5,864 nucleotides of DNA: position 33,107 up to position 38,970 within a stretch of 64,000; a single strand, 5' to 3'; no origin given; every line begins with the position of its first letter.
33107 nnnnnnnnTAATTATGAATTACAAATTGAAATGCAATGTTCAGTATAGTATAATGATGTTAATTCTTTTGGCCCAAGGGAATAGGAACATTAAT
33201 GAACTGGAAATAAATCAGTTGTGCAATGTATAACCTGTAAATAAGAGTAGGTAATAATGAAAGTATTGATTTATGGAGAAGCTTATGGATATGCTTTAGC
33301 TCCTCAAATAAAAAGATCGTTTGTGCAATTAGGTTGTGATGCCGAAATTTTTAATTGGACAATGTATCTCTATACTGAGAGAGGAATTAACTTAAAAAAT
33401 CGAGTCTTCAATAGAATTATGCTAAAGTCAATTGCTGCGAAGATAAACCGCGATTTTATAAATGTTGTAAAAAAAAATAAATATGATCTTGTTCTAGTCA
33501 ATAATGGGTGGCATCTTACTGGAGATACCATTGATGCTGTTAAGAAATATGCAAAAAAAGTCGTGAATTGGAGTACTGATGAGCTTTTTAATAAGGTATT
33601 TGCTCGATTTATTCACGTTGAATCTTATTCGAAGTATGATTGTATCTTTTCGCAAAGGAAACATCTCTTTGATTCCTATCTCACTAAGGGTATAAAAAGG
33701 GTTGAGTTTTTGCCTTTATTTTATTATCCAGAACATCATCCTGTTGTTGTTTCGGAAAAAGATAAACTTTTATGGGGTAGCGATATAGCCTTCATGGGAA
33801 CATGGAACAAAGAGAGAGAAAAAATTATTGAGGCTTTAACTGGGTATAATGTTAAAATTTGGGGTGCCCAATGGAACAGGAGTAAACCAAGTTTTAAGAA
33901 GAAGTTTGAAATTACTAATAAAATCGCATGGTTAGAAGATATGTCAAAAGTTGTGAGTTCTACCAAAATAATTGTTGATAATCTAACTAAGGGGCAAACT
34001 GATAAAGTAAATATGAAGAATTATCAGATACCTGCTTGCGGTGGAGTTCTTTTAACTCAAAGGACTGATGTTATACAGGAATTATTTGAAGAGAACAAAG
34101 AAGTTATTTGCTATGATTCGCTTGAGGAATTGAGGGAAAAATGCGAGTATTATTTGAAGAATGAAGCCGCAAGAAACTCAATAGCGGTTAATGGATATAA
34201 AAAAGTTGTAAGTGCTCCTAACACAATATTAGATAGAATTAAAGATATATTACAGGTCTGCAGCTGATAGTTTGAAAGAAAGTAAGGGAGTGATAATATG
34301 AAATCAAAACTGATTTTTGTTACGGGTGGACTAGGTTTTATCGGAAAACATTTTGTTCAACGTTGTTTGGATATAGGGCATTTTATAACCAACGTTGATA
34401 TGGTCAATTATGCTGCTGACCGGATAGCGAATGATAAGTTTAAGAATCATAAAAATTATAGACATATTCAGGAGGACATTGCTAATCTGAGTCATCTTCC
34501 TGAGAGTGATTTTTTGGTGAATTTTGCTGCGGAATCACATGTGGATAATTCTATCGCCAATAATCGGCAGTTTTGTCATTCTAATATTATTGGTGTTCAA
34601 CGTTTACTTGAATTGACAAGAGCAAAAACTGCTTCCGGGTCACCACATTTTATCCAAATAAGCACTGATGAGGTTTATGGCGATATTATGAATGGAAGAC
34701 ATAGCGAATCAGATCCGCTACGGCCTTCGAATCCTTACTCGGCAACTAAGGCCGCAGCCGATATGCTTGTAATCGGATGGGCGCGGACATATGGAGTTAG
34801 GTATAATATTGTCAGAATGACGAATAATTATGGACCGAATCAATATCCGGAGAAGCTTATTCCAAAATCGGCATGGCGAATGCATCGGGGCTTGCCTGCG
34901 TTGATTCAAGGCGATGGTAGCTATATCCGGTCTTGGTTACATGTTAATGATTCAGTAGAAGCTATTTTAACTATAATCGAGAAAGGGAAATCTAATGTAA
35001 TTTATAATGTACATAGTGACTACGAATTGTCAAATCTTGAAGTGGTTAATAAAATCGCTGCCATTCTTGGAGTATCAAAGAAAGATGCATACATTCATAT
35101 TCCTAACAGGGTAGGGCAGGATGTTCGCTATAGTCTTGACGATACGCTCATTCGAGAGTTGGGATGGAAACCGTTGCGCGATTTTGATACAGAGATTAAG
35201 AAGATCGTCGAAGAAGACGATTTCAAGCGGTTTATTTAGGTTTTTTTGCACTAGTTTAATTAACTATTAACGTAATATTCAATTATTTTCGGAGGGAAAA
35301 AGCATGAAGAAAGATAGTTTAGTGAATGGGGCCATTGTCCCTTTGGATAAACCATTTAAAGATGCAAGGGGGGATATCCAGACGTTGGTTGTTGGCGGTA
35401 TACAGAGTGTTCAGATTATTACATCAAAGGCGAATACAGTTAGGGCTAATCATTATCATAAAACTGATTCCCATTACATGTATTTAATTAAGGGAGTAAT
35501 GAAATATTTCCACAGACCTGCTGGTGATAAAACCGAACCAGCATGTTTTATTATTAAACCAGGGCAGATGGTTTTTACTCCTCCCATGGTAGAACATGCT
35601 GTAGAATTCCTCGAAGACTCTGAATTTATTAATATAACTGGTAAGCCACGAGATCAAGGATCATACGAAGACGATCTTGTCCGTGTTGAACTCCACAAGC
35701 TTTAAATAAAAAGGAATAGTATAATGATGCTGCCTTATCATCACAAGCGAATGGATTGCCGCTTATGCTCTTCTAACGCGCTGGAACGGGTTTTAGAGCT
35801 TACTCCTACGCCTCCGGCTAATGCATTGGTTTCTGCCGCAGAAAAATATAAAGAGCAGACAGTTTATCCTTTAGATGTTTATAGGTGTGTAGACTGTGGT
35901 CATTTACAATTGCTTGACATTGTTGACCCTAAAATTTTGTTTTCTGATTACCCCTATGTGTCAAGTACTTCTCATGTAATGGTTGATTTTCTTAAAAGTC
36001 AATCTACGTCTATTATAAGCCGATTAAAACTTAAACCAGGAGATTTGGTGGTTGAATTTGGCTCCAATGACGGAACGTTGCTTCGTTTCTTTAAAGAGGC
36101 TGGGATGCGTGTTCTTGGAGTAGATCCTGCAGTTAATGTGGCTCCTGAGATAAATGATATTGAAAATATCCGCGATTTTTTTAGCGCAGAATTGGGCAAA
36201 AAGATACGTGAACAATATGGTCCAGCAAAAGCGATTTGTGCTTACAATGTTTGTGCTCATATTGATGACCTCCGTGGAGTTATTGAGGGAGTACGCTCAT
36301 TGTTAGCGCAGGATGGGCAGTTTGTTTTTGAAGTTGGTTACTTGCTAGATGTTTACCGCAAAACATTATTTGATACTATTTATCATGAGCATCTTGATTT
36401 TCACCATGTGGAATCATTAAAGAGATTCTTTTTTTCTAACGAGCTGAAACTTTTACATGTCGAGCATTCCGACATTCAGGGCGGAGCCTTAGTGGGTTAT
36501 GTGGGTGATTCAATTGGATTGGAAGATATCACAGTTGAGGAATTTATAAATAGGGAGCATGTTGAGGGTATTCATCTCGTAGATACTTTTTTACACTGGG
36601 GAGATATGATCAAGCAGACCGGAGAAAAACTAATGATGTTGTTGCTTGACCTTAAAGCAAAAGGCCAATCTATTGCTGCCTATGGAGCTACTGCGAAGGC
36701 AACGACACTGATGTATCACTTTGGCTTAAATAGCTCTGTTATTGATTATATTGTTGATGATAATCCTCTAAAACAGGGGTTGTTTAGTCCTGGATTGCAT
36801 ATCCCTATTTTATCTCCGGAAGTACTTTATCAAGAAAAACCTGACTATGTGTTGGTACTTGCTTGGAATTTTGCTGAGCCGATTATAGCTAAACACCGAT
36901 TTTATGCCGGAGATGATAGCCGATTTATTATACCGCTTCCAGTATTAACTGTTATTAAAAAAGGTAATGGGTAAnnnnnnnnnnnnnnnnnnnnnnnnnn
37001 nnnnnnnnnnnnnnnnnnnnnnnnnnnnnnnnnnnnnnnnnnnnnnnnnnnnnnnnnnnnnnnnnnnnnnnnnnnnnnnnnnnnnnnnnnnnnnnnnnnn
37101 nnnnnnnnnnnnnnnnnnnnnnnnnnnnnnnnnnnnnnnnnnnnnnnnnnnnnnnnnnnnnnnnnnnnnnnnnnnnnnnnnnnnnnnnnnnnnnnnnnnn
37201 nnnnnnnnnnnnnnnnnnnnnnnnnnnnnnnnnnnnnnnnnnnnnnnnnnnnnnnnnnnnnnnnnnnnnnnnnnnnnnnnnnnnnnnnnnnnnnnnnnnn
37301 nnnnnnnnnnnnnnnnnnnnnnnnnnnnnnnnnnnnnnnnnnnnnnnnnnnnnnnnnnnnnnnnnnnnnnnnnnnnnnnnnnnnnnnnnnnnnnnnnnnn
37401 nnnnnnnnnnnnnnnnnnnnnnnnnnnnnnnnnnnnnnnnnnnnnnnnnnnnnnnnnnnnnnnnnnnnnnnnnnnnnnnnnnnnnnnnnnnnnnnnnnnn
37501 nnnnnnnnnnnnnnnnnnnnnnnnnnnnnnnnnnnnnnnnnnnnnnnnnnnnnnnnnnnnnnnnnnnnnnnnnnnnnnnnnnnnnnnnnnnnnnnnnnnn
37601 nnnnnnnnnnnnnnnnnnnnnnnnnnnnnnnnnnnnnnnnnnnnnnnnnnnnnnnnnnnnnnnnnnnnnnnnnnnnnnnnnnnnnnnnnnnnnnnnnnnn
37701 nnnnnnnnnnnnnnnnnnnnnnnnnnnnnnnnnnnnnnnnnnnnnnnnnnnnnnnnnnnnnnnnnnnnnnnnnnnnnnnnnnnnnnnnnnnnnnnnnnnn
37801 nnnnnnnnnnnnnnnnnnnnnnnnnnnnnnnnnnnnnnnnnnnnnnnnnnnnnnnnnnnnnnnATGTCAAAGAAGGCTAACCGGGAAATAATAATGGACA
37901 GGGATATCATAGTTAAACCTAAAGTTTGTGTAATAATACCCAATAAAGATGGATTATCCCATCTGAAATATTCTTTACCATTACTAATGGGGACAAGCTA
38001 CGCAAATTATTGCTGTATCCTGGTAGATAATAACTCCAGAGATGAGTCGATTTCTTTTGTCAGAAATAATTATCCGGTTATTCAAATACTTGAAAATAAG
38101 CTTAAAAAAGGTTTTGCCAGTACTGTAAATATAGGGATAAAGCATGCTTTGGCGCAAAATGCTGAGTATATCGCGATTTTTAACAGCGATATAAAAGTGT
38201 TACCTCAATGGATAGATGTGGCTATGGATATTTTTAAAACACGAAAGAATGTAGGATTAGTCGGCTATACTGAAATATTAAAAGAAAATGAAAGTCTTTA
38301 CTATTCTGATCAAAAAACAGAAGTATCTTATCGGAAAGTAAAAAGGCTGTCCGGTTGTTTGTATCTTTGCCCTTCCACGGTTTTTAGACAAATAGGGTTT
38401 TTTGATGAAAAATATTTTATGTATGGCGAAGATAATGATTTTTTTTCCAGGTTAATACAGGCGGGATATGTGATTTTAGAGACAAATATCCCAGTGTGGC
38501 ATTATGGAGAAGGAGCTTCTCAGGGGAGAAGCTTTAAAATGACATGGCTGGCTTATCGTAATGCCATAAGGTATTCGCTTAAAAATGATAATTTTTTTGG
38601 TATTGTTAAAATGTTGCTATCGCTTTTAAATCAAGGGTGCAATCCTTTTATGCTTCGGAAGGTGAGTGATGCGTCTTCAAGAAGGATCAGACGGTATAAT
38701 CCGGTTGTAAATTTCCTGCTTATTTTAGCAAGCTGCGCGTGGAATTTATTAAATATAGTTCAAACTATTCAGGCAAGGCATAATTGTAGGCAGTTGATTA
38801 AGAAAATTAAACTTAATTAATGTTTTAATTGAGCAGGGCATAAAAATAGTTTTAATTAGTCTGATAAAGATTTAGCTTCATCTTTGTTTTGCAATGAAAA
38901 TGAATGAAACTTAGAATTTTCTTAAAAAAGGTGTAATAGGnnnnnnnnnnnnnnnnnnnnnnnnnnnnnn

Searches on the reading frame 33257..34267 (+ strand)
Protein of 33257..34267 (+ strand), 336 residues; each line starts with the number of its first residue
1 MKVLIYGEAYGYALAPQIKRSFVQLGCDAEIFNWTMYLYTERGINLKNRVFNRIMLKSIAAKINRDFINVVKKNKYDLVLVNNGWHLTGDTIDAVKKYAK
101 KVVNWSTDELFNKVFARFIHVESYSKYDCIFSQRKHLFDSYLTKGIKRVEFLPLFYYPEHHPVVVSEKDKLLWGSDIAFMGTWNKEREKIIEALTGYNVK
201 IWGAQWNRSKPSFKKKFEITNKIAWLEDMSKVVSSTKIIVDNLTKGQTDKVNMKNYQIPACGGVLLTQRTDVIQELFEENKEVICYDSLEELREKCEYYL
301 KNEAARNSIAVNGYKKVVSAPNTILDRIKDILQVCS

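Call 48: search_protein_families(library=pfam, proteins=[window:33257-34267:+], max_evalue=0.000001)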
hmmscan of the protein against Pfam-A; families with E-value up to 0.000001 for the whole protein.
window:33257-34267:+ (336 aa): 1 family
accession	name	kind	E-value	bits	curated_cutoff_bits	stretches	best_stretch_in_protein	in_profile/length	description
PF13524.12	Glyco_trans_1_2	-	4e-26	92.1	25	1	187-332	1-143/144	Glycosyl transferase-like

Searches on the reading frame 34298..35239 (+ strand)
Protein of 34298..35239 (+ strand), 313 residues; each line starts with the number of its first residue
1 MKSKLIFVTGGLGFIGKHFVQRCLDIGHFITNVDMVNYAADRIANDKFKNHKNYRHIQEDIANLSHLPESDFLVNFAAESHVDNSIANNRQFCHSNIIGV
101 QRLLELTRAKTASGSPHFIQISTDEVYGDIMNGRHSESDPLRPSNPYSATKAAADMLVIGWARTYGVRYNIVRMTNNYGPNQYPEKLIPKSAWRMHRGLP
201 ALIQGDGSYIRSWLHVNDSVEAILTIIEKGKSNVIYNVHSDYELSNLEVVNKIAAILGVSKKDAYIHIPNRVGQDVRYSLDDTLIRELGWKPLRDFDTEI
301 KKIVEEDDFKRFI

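Call 48: search_protein_families(library=pfam, proteins=[window:34298-35239:+], max_evalue=0.000001)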
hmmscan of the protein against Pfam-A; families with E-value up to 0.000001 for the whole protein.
window:34298-35239:+ (313 aa): 6 families
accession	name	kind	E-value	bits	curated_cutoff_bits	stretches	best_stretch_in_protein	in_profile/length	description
PF16363.11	GDP_Man_Dehyd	-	2e-54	185.7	27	1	7-302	1-331/332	GDP-mannose 4,6 dehydratase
PF01370.27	Epimerase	-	5.5e-51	173.7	20.9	1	6-238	1-239/240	NAD dependent epimerase/dehydratase family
PF01073.25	3Beta_HSD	-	9.7e-12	44.9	22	1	8-159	2-158/280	3-beta hydroxysteroid dehydrogenase/isomerase family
PF04321.23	RmlD_sub_bind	-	2.7e-10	40.3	27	1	6-180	3-154/287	RmlD substrate binding domain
PF02719.21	Polysacc_synt_2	-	2e-09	37.5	20.2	1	6-266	1-256/293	Polysaccharide biosynthesis protein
PF07993.18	NAD_binding_4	-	1.5e-07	31.3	20.1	0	69-176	88-206/258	Male sterility protein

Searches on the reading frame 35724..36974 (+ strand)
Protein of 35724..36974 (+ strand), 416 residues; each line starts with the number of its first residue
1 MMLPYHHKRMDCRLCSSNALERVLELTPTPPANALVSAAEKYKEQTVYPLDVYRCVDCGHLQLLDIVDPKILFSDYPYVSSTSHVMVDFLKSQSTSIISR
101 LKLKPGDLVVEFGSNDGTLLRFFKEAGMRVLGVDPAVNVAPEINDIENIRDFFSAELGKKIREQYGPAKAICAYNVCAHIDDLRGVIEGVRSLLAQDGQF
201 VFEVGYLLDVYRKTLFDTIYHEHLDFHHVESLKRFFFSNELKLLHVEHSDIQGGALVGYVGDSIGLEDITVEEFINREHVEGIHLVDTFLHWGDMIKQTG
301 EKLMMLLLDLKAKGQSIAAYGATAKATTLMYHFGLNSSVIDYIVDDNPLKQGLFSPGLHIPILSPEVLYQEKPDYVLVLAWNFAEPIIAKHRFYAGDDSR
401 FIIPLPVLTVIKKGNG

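Call 48: search_protein_families(library=pfam, proteins=[window:35724-36974:+], max_evalue=0.000001)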
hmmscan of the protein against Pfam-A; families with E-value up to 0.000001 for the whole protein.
window:35724-36974:+ (416 aa): 4 families
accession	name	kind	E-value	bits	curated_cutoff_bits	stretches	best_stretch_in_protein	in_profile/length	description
PF08484.17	Methyltransf_14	-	5.8e-46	156.6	23.5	1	251-406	2-160/160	C-methyltransferase C-terminal domain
PF08421.16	Methyltransf_13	-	1.4e-18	67.3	31.3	1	12-73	1-62/62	Putative zinc binding domain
PF13489.12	Methyltransf_23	-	8.4e-13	48.8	27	1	97-245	12-163/164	Methyltransferase domain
PF08242.18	Methyltransf_12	-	8.3e-07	30.1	30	0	110-200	1-98/98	Methyltransferase domain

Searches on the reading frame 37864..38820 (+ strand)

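Call 48: search_protein_families(library=pfam, proteins=[window:37864-38820:+], max_evalue=0.000001)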
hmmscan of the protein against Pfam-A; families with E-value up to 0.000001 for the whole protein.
window:37864-38820:+ (318 aa): 1 family
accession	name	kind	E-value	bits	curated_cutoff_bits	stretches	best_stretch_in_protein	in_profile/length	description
PF00535.33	Glycos_transf_2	-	8.9e-11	42.4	23.3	1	22-147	1-127/168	Glycosyl transferase family 2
